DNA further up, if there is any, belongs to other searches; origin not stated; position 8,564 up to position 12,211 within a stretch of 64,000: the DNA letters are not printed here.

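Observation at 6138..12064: Translationally coupled SNF2 helicase and type IIG/PglX-like m6A methyltransferase with no recognisable nuclease or partner genes (minimal DISARM-like or split type-ISP-like module?)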

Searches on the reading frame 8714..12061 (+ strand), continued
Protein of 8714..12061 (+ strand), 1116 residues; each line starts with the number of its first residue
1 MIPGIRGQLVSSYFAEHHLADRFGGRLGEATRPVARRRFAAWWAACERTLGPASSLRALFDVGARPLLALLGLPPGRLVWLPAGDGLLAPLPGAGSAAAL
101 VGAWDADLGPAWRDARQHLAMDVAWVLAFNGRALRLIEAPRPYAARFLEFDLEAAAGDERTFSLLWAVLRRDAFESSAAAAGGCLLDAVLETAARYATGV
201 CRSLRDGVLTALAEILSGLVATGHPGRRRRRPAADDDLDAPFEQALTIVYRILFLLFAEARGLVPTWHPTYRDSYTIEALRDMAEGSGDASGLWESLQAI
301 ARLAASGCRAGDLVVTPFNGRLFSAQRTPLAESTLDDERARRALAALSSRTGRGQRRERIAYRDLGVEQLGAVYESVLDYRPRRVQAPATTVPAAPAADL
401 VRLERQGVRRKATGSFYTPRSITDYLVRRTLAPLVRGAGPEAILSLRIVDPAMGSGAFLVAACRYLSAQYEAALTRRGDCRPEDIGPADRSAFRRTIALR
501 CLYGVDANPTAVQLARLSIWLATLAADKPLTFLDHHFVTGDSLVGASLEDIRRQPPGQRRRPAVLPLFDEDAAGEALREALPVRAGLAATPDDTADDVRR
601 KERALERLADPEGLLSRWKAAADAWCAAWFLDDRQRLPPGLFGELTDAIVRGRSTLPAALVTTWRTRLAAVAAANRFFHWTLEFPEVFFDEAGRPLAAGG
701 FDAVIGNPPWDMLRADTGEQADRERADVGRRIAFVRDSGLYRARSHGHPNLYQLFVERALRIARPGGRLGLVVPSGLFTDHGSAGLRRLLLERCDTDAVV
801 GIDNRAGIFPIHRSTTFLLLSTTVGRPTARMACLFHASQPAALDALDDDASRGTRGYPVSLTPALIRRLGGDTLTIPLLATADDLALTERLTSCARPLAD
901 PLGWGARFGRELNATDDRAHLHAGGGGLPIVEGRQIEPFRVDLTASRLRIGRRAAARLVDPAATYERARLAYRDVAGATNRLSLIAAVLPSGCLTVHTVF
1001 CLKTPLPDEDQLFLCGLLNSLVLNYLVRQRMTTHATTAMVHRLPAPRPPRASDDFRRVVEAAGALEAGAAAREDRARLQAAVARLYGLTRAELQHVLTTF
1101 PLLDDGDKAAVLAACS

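Call 21: find_related_loci(query=A1, collection=genome_contigs, flank=10000)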
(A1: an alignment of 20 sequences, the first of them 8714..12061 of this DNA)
Query A1 (1116 aa) in genome_contigs; peptide patterns used: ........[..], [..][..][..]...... (x = any residue, [..] = any of these).
600 stretches matched a pattern (row limit reached: there are more); 558 encode a relative of the query (tblastn E <= 1e-3); the best 80 are kept; 80 distinct loci.
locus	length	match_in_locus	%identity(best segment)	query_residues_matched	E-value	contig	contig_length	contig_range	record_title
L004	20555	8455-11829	65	1-1114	0e+0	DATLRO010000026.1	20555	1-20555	MAG TPA_asm: Vicinamibacterales bacterium isolate SMAG_U13906 k141_780637, whole genome shotgun sequence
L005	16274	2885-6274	54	1-1112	0e+0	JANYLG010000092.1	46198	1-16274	MAG: Acidobacteria bacterium isolate GL140_5_metabinner_95 GL140_5_k141_748949, whole genome shotgun sequence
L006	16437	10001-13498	51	2-1112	0e+0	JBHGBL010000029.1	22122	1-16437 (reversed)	MAG: Vicinamibacterales bacterium isolate SBS.BIN.101 SBSBIN101_contig_29, whole genome shotgun sequence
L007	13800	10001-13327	53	1-1114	0e+0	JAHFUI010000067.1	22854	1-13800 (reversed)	MAG: Acidobacteria bacterium isolate nzgw76 NODE_1928_length_22855_cov_8.898478, whole genome shotgun sequence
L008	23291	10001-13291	53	1-1108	0e+0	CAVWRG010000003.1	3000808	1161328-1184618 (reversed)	MAG: uncultured Acidobacteriota bacterium isolate MFD04967.bin.1.58 genome assembly, contig: contig_7043, whole genome s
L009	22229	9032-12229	51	1-1103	0e+0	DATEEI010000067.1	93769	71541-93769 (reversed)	MAG TPA_asm: Vicinamibacterales bacterium isolate SMAG_U8729 k141_427686, whole genome shotgun sequence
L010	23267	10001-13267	50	1-1112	0e+0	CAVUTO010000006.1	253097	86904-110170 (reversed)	MAG: Vicinamibacterales bacterium isolate MFD00962.bin.2.231 genome assembly, contig: contig_162543, whole genome shotgu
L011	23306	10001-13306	53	2-1113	0e+0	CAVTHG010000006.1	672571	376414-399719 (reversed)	MAG: uncultured Acidobacteriota bacterium isolate MFD09212.bin.2.142 genome assembly, contig: contig_27505, whole genome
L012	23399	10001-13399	51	1-1116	0e+0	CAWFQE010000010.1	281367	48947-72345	MAG: uncultured Acidobacteriota bacterium isolate MFD05942.bin.1.240 genome assembly, contig: contig_60502, whole genome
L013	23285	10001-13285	50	1-1112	0e+0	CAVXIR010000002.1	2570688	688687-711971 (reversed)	MAG: Vicinamibacterales bacterium isolate MFD09212.bin.1.252 genome assembly, contig: contig_16998, whole genome shotgun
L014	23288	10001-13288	53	1-1112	0e+0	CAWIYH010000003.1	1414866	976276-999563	MAG: uncultured Acidobacteriota bacterium isolate MFD04944.bin.1.167 genome assembly, contig: contig_36343, whole genome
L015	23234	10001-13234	50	1-1112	0e+0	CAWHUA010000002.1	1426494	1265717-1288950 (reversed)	MAG: Vicinamibacterales bacterium isolate MFD05747.bin.1.108 genome assembly, contig: contig_1936, whole genome shotgun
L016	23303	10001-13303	53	1-1103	0e+0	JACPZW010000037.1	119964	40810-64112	MAG: Acidobacteria bacterium isolate NC_groundwater_900_Pr1_S-0.2um_67_29 Montesol18-Sp2_coassembly_scaffold_324945, who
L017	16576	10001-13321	51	5-1108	0e+0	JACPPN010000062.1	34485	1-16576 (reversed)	MAG: Acidobacteria bacterium isolate NC_groundwater_628_Ag_B-0.1um_65_34 B_1_S1_Biohub_coassembly_k141_767037, whole gen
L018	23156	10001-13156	53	49-1111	0e+0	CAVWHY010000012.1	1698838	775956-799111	MAG: uncultured Acidobacteriota bacterium isolate MFD00392.bin.2.254 genome assembly, contig: contig_7853, whole genome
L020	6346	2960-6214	53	1-1112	0e+0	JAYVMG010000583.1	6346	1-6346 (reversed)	MAG: Acidobacteriota bacterium isolate GL58_Up_concoct_85 GL58_Up_concoct_85_582, whole genome shotgun sequence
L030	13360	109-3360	49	2-1112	0e+0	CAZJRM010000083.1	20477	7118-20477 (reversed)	MAG TPA_asm: uncultured Vicinamibacterales bacterium isolate binchicken_co66_63 genome assembly, contig: NODE_4206_lengt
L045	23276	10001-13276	45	1-1116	0e+0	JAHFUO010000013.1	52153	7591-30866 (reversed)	MAG: Acidobacteria bacterium isolate nzgw81 NODE_707_length_52154_cov_6.098764, whole genome shotgun sequence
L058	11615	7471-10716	48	1-1116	0e+0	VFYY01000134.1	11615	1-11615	MAG: Acidimicrobiia bacterium isolate K_Offshore_120m_m2_006 K_Offshore_120m_m2_006_Ga0194131_10010155, whole genome sho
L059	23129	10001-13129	46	51-1112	0e+0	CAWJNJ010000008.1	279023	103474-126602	MAG: uncultured Acidobacteriota bacterium isolate MFD02840.bin.1.123 genome assembly, contig: contig_25691, whole genome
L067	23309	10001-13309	49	1-1112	0e+0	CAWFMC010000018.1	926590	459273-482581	MAG: uncultured Acidobacteriota bacterium isolate MFD00392.bin.2.345 genome assembly, contig: contig_3386, whole genome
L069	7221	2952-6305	43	2-1112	0e+0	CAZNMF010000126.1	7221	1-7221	MAG TPA_asm: uncultured Solibacteraceae bacterium isolate binchicken_co84_192 genome assembly, contig: k141_8935, whole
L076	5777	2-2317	49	336-1116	0e+0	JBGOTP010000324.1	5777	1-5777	MAG: Vicinamibacteria bacterium isolate OBJ_0618_7090110_16 k141_10457401_length_5777_cov_16.0000, whole genome shotgun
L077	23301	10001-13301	47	1-1112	0e+0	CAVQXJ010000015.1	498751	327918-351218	MAG: uncultured Acidobacteriota bacterium isolate MFD04212.bin.2.5 genome assembly, contig: contig_2179, whole genome sh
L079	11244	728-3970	45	1-1112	0e+0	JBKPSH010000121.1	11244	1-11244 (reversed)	MAG: Acidobacteriota bacterium isolate GS_EKS_MAG_00027 GS_EKS_000004143429, whole genome shotgun sequence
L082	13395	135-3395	41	2-1116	0e+0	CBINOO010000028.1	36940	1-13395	MAG TPA_asm: uncultured Acidimicrobiia bacterium isolate SRR16817029_binner12_Refined_12 genome assembly, contig: ERZ273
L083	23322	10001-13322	54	1-1112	0e+0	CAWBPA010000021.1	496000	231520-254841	MAG: Vicinamibacterales bacterium isolate MFD00962.bin.2.188 genome assembly, contig: contig_76913, whole genome shotgun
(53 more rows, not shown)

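Call 27: search_solved_structures(query=A1, max_evalue=0.01, show_alignments=2)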
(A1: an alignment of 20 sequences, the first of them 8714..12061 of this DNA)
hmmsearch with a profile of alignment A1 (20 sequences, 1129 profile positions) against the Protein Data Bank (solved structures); distinct sequences matched with E-value up to 0.01: 11.
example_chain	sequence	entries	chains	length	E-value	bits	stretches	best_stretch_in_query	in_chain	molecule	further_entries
8w0p_A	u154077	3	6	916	4.3e-08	34.4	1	753-807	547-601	RM.BsaXI | site-specific DNA-methyltransferase (adenine-specific)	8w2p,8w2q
7lni_A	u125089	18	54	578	1.3e-05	26.2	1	405-513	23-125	Site-specific DNA-methyltransferase (adenine-specific)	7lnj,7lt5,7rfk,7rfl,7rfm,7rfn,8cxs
8cxz_A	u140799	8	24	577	1.3e-05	26.2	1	405-513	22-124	Site-specific DNA-methyltransferase (adenine-specific)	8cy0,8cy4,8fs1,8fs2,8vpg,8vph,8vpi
5ybb_A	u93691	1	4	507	0.00044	21.1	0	768-807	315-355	Type I restriction-modification system methyltransferase subunit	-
3ufb_A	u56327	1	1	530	0.00045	21.1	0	399-466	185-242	Type I restriction-modification system methyltransferase subunit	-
2okc_A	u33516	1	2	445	0.00054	20.8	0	410-525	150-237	Type I restriction enzyme StySJI M protein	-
1g38_A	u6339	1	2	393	0.0053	17.5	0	703-796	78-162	MODIFICATION METHYLASE TAQI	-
1aqi_A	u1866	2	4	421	0.0059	17.4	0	703-796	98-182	ADENINE-N6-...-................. TAQI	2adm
2ibs_A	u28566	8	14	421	0.006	17.3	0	703-796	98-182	Modification methylase TaqI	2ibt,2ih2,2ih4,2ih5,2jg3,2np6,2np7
1aqj_A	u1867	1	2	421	0.006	17.3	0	703-796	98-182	ADENINE-N6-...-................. TAQI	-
3lkd_A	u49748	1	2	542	0.0098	16.6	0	765-808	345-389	Type I restriction-modification system methyltransferase subunit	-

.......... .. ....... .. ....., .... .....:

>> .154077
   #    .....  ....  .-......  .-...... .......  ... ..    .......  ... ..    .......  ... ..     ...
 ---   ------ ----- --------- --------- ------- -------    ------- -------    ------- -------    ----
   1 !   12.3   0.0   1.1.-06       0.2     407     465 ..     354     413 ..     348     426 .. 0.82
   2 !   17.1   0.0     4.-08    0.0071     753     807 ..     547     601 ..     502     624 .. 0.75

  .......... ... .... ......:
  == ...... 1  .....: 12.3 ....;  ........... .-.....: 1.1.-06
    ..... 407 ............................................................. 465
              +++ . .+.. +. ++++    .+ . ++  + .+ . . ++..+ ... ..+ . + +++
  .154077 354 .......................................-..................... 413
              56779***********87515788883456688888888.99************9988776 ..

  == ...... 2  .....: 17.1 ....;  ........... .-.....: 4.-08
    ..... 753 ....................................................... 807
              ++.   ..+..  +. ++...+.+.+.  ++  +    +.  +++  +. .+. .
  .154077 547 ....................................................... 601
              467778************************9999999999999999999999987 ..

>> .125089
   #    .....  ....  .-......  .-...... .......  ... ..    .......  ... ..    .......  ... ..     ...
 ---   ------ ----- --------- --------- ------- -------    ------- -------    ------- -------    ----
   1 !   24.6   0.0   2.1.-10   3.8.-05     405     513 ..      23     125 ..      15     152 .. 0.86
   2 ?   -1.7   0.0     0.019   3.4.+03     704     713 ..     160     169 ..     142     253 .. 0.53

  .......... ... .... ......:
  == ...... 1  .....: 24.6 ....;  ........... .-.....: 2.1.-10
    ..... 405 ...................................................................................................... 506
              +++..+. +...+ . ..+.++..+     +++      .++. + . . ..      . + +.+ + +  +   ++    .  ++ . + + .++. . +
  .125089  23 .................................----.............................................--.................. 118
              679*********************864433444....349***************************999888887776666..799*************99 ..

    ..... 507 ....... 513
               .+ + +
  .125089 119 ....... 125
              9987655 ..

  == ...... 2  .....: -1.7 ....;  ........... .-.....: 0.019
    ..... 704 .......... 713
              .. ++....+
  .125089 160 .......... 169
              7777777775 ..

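Call 49: predict_structure(alignment_id=A1)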
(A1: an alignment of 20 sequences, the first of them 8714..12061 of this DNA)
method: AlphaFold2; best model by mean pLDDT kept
length: 1116 residues; sequences in the alignment: 20
mean_pLDDT: 77.5   pTM: 0.62
mean pLDDT of the five models: 77.5, 75.2, 75.2, 72.6, 71.6
residues with pLDDT >= 90: 317; 70-90: 493; 50-70: 182; < 50: 124
segments of 3 or more residues with pLDDT < 50: 142-145, 224-235, 268-270, 312-316, 320-328, 390-396, 407-416, 507-515, 517-540, 559-564, 566-568, 711-723, 743-748, 976-981
pLDDT, mean of each block of 10 residues (from residue 1): 80 85 88 94 91 88 94 89 81 80 86 67 85 88 67 92 93 72 78 82 85 85 47 53 74 73 51 63 77 79 60 48 48 74 86 69 66 64 66 50 58 47 90 93 92 69 91 90 80 82 62 47 35 38 67 59 50 76 78 64 74 83 86 74 84 85 89 80 85 84 82 36 58 65 47 82 92 87 86 93 69 74 93 87 81 75 92 88 93 91 92 81 86 88 90 91 90 62 81 88 94 95 89 75 93 95 83 90 95 92 88 93
secondary structure, 60 per line:
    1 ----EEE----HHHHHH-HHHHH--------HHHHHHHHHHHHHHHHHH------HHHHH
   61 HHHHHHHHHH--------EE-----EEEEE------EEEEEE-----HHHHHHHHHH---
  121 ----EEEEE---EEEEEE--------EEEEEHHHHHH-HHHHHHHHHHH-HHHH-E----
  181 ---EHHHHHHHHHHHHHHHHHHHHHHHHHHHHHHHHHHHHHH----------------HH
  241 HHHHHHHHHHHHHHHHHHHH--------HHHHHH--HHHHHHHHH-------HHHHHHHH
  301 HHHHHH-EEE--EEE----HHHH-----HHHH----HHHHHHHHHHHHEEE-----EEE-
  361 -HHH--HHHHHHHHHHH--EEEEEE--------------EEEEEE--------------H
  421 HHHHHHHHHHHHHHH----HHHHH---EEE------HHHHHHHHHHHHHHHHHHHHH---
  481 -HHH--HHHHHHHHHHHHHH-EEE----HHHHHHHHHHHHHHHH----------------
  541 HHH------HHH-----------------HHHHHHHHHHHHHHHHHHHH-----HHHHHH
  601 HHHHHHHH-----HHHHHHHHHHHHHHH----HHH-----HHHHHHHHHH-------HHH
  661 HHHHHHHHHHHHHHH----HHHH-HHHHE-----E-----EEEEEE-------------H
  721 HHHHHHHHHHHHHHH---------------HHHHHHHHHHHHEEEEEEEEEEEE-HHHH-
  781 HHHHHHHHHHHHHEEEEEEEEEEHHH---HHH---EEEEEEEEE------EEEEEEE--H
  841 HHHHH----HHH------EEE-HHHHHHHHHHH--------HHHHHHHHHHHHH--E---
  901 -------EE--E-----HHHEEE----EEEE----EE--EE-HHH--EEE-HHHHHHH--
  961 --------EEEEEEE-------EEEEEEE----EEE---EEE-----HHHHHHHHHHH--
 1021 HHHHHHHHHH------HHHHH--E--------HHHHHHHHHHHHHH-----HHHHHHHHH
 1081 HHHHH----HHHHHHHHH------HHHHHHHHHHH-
elements in order (helices of 4 or more, strands of 3 or more residues): E5-7 H12-17 H19-23 H32-49 H56-70 E86-90 E97-102 H108-117 E125-129 E133-138 E147-151 H152-157 H159-169 H171-174 H185-222 H239-260 H269-274 H277-285 H293-306 E308-310 E313-315 H320-323 H329-332 H337-348 E349-351 E357-359 H367-377 E380-385 E400-405 H420-435 H440-444 E448-450 H457-477 H487-500 E502-504 H509-524 H570-589 H595-608 H614-628 H641-650 H658-675 H680-683 H685-688 E701-706 H720-735 H751-762 E763-774 H776-779 H781-793 E794-803 E816-824 E831-837 H840-845 E859-861 H863-873 H882-894 E921-923 E928-931 E948-950 H952-958 E969-975 E983-989 E994-996 E1000-1002 H1008-1018 H1021-1030 H1037-1041 H1053-1066 H1072-1085 H1090-1098 H1105-1115

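Call 53: fold_search(model_id=the predicted structure, library=pdb)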
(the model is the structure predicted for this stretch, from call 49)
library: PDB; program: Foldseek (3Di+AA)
matches with E <= 10: 330; with E <= 0.001: 77
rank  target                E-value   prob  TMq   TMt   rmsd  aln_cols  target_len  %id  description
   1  8c45_A                2.9e-14  1.00  0.31  0.29  22.4      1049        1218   13  PglX methyltransferase from the Salmonella BREX phage defence system (aka BrxX) (released 2024-07-10)
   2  8q56_A                1.2e-13  1.00  0.31  0.29  23.1      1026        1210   12  PglX methyltransferase of Salmonella BREX phage defence system (aka BrxX) bound to inhibitor Ocr (released 2024-08-21)
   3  9ewz_C                1.4e-13  1.00  0.34  0.32  21.5      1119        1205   14  Cryo-EM structure of the E. coli BrxX methyltransferase in complex with DNA (released 2025-03-05)
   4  8zek_A                5.1e-13  1.00  0.32  0.30  22.5      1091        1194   13  Cryo-EM structure of the E. coli BrxX methyltransferase complexed with Ocr (released 2024-12-11)
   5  8c45_B                6.3e-13  1.00  0.32  0.30  22.4      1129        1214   12  PglX methyltransferase from the Salmonella BREX phage defence system (aka BrxX) (released 2024-07-10)
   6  9ex7_A                6.6e-12  1.00  0.32  0.30  23.2      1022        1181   14  Cryo-EM structure of the E. coli BrxX methyltransferase in complex with Ocr (released 2025-03-05)
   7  7rfm_B                6.6e-11  1.00  0.33  0.62   9.5       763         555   11  CamA Adenine Methyltransferase Complexed to Cognate Substrate DNA and Inhibitor EPZ004777 (released 2021-09-15)
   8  7lni_A                1.0e-10  1.00  0.33  0.63   7.5       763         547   11  SeMet CamA Adenine Methyltransferase Complexed to Cognate Substrate DNA (released 2021-05-19)
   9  8cxs_A                1.0e-10  1.00  0.33  0.63   7.6       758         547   12  CamA Adenine Methyltransferase Complexed to Cognate Substrate DNA and Inhibitor MTA (released 2023-01-11)
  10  7rfl_B                1.5e-10  1.00  0.33  0.61   9.7       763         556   11  CamA Adenine Methyltransferase Complexed to Cognate Substrate DNA and Inhibitor SGC0946 (released 2021-09-15)
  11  7rfl_A                1.8e-10  1.00  0.31  0.59   9.4       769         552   11  CamA Adenine Methyltransferase Complexed to Cognate Substrate DNA and Inhibitor SGC0946 (released 2021-09-15)
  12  7rfm_A                2.5e-10  1.00  0.33  0.63   9.0       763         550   12  CamA Adenine Methyltransferase Complexed to Cognate Substrate DNA and Inhibitor EPZ004777 (released 2021-09-15)
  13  7rfk_B                2.5e-10  1.00  0.32  0.58   8.1       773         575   12  CamA Adenine Methyltransferase Complexed to Cognate Substrate DNA and Inhibitor Sinefungin (released 2021-09-15)
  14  8cxx_A                2.7e-10  1.00  0.33  0.63   9.0       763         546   11  CamA Adenine Methyltransferase Complexed to Cognate Substrate DNA and Compound 6 (released 2023-01-11)
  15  8cxw_A                2.8e-10  1.00  0.33  0.63   7.6       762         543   11  CamA Adenine Methyltransferase Complexed to Cognate Substrate DNA and Inhibitor piclidenoson (Compound 4) (released 2023-01-11)
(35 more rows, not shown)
